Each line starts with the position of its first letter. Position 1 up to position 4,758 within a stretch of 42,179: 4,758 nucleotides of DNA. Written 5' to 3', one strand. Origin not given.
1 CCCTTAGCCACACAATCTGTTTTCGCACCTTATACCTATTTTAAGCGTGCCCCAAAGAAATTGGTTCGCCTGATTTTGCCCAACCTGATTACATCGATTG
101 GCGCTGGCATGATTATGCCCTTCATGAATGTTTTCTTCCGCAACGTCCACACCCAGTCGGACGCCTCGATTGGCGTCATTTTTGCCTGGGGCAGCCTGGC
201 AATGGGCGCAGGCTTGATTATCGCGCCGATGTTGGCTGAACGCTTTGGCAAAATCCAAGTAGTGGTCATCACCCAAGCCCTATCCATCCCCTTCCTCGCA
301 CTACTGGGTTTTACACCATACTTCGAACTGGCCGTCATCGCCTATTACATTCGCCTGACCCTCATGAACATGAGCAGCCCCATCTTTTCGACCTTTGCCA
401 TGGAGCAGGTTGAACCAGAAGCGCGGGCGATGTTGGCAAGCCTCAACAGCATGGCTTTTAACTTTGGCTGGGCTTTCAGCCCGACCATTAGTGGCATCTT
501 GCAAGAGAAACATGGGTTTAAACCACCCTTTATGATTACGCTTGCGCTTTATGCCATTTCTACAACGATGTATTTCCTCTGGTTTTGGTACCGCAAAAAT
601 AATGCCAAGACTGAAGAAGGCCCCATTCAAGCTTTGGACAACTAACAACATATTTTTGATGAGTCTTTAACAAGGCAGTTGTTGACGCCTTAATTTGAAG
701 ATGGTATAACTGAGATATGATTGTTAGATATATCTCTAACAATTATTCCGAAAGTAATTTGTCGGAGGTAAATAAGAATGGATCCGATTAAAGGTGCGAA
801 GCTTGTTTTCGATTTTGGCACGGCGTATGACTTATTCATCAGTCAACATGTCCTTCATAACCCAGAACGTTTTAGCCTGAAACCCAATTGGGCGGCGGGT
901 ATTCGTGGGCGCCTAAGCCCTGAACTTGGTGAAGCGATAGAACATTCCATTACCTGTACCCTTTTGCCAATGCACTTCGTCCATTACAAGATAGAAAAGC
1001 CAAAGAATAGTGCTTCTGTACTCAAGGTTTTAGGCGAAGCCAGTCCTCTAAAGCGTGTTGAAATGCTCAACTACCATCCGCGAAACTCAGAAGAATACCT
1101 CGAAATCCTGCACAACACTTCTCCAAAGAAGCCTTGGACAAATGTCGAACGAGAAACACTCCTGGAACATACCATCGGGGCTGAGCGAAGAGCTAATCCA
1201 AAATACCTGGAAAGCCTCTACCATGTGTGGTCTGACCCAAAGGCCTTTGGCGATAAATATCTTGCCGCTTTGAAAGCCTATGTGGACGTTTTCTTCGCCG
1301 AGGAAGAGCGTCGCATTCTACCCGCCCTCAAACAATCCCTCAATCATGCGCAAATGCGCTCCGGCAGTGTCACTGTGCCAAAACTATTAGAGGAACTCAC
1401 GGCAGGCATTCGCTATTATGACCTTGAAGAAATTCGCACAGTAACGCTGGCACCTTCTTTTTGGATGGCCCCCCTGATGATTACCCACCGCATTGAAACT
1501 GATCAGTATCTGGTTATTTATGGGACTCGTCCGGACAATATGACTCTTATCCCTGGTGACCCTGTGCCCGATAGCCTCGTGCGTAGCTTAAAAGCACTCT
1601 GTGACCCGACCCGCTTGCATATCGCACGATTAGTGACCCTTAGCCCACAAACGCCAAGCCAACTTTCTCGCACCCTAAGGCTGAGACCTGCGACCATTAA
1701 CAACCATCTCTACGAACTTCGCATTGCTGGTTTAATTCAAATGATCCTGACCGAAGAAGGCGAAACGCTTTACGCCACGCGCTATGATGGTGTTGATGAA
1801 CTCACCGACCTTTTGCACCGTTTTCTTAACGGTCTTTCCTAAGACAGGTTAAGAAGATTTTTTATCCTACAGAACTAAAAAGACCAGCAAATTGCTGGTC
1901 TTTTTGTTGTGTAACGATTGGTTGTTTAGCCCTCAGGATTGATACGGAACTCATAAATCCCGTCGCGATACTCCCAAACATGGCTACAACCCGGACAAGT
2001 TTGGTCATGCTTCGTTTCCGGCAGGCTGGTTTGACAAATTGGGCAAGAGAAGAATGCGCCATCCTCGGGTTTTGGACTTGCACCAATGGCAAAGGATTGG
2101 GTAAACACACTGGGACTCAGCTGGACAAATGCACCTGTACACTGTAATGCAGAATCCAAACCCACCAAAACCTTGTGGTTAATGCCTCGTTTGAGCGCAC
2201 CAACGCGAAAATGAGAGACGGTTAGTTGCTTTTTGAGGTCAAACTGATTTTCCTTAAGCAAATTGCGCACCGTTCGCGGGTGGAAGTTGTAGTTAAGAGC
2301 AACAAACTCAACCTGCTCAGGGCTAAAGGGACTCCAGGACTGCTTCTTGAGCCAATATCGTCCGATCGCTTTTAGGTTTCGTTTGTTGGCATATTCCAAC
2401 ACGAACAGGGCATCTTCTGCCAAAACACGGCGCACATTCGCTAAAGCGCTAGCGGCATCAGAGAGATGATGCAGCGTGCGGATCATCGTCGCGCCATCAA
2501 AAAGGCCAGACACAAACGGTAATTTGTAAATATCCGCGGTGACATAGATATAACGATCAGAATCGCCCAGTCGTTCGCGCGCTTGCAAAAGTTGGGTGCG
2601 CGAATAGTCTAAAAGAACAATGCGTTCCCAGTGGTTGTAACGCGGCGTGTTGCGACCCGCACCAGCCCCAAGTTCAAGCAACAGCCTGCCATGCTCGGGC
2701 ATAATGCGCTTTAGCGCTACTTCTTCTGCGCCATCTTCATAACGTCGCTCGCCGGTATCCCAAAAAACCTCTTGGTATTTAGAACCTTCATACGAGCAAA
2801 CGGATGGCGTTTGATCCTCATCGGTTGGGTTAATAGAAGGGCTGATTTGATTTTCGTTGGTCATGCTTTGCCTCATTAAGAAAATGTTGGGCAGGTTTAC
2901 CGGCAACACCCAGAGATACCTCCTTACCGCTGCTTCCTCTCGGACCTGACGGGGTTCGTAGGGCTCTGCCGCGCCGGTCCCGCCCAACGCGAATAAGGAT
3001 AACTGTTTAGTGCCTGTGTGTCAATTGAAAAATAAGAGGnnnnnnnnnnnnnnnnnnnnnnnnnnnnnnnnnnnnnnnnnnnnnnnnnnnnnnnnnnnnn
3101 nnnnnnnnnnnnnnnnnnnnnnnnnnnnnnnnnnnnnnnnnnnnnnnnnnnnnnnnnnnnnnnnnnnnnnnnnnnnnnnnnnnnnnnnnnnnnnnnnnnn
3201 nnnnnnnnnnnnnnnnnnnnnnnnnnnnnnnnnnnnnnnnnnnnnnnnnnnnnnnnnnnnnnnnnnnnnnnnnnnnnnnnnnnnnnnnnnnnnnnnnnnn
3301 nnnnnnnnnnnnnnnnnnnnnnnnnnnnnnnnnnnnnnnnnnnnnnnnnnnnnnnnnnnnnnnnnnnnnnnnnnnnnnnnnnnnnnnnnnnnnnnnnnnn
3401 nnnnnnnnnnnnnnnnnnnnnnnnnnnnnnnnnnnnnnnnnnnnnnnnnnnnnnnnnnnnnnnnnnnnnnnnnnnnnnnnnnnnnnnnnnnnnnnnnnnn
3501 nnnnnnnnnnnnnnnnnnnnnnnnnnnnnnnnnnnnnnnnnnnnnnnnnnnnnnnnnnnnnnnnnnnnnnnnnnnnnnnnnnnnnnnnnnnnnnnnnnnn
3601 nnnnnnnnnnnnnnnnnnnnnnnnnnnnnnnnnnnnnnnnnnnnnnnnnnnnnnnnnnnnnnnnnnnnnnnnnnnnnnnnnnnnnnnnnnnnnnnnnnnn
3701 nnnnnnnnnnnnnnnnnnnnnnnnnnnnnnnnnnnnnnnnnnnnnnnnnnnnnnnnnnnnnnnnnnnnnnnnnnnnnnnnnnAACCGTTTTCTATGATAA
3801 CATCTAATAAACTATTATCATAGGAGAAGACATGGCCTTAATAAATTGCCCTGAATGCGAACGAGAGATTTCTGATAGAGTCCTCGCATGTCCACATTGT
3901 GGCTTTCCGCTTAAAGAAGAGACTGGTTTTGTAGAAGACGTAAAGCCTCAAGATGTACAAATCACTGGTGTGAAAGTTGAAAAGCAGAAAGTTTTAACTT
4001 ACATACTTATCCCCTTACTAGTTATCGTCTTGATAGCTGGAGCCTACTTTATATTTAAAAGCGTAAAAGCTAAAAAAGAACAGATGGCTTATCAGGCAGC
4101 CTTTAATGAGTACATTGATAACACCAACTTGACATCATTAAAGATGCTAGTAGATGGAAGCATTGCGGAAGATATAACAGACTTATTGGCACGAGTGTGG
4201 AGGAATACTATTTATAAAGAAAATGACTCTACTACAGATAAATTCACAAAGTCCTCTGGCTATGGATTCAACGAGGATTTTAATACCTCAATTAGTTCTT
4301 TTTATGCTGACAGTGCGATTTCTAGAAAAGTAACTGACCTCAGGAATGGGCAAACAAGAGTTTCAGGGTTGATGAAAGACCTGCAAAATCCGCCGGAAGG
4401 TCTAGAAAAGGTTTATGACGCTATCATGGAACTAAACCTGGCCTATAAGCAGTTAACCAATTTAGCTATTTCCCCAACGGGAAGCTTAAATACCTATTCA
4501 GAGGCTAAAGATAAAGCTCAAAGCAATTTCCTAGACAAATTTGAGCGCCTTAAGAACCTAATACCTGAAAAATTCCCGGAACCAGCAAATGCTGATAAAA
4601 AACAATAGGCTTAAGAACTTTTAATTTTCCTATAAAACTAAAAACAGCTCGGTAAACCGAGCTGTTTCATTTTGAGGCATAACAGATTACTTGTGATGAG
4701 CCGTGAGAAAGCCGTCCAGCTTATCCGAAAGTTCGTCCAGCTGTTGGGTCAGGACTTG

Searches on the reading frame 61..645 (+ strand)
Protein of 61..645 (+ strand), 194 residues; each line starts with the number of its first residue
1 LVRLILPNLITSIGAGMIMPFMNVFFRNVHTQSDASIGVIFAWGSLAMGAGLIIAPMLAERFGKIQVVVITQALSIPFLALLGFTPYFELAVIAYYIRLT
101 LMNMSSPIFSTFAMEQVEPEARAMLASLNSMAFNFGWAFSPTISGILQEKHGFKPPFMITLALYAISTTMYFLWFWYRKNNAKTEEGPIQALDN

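Call 16: search_protein_families(library=pfam, proteins=[window:61-645:+], max_evalue=0.001)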
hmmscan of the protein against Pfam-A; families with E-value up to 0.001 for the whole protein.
window:61-645:+ (194 aa): 3 families
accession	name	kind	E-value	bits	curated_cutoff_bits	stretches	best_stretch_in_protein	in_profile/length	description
PF07690.21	MFS_1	-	8.7e-19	68.1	33.4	1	9-185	6-182/347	Major Facilitator Superfamily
PF00083.30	Sugar_tr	-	0.00018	21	22.3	1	21-175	28-188/452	Sugar (and other) transporter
PF13347.12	MFS_2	-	0.00023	20.3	27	1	2-153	227-386/427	MFS/sugar transport protein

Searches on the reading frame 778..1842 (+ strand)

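Call 16: search_protein_families(library=pfam, proteins=[window:778-1842:+], max_evalue=0.001)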
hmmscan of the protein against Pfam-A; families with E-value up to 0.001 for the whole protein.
window:778-1842:+ (354 aa): 2 families
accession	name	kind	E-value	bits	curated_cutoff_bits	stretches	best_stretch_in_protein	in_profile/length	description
PF01022.26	HTH_5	-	1.1e-06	28.8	22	1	276-321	1-46/47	Bacterial regulatory protein, arsR family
PF12840.13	HTH_20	-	3.2e-05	24.3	27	1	276-320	3-48/51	Helix-turn-helix domain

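Call 89: search_protein_families(library=padloc, proteins=[window:778-1842:+], max_evalue=0.001)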
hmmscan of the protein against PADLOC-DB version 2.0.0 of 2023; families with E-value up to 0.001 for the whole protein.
window:778-1842:+ (354 aa): 3 families
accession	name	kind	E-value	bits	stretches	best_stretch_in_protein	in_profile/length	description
PDLC01438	Csa3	-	2.5e-07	29.1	1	264-343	135-210/305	"CAS-I,CAS-II,CAS-III,CAS-IV,CAS-V,CAS-VI; associated_signaling"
PDLC01720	Csa3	-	3.3e-05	22.4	1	264-336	12-85/118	Csa3_1_CAS-I-II-III-IV-V-VI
PDLC01848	CARF3--CARF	-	0.00099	16.8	0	278-331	138-192/197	-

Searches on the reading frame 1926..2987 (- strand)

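Call 16: search_protein_families(library=pfam, proteins=[window:1926-2987:-], max_evalue=0.001)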
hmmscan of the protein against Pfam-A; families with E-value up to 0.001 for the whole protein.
window:1926-2987:- (353 aa): 6 families
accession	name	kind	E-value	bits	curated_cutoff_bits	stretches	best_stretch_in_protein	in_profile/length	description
PF08241.18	Methyltransf_11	-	4.5e-15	56.5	21.2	1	104-196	1-94/95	Methyltransferase domain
PF13649.12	Methyltransf_25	-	6.1e-13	49.7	27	1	104-191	2-95/97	Methyltransferase domain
PF08242.18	Methyltransf_12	-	4.3e-11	43.8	30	1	104-194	1-97/98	Methyltransferase domain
PF13847.12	Methyltransf_31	-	5e-08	33.2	27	1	103-207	7-120/145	Methyltransferase domain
PF13489.12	Methyltransf_23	-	1.1e-07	32.2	27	1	97-251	20-161/164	Methyltransferase domain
PF01209.24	Ubie_methyltran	-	0.00022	21.1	20.1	1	119-202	71-157/233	ubiE/COQ5 methyltransferase family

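Call 89: search_protein_families(library=padloc, proteins=[window:1926-2987:-], max_evalue=0.001)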
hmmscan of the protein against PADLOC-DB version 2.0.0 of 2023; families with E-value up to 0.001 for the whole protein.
window:1926-2987:- (353 aa): 1 family
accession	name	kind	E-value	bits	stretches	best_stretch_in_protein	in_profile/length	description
PDLC04134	mad2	-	3.8e-07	27.3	1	91-255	283-423/492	mads_2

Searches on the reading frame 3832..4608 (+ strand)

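Call 16: search_protein_families(library=pfam, proteins=[window:3832-4608:+], max_evalue=0.001)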
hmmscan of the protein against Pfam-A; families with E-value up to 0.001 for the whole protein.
window:3832-4608:+ (258 aa): 4 families
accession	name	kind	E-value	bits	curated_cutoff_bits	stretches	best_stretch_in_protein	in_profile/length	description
PF10571.15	UPF0547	-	5.2e-05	23.7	29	1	5-25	2-22/26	Uncharacterised protein family UPF0547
PF13240.11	Zn_Ribbon_1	-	6.5e-05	23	25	1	6-27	2-23/23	zinc-ribbon domain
PF13248.11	Zn_ribbon_3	-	0.00012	21.9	27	1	4-24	3-23/26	zinc-ribbon domain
PF14283.11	CD1107-like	-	0.00057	20.3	26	1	18-83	91-158/158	Mobile element protein CD1107-like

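Call 89: search_protein_families(library=padloc, proteins=[window:3832-4608:+], max_evalue=0.001)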
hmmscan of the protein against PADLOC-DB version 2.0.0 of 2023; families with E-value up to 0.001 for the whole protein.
window:3832-4608:+ (258 aa): 0 families
